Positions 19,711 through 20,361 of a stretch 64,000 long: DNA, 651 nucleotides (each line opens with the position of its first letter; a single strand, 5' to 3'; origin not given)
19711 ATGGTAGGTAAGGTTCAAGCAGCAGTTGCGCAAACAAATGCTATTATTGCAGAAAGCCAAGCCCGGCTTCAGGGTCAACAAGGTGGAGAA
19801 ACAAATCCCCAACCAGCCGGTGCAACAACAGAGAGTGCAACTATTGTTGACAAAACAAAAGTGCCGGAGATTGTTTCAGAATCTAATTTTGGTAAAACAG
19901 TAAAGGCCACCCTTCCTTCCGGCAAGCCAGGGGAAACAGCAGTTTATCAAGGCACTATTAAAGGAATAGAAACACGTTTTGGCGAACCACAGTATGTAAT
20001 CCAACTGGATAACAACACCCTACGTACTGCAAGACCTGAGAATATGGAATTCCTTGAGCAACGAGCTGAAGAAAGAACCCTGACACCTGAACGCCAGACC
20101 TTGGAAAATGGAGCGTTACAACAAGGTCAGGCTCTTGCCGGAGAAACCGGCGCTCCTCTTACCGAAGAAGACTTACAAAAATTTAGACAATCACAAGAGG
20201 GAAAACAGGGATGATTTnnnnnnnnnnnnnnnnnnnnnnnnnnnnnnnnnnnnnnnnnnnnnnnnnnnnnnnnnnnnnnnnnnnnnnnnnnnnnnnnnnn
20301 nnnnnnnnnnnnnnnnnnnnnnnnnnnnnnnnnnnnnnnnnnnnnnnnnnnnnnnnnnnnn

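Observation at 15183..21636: G+C-richer island of large orphan proteins around a divergent promoter region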

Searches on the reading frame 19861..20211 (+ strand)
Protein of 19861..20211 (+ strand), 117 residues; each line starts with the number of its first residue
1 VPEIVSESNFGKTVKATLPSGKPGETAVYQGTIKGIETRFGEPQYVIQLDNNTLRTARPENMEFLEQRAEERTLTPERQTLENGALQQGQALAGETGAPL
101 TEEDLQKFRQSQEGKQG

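Call 64: find_related_loci(query=A6, collection=metagenome_contigs, flank=8000)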
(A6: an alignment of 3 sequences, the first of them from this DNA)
Query A6 (117 aa) in metagenome_contigs; peptide patterns used: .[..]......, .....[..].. (x = any residue, [..] = any of these).
165 stretches matched a pattern; 2 encode a relative of the query (tblastn E <= 1e-3); 2 distinct loci.
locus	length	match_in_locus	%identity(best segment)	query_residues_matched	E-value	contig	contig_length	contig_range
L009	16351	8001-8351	79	1-117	1e-59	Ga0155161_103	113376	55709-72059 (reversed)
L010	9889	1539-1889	79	1-117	1e-59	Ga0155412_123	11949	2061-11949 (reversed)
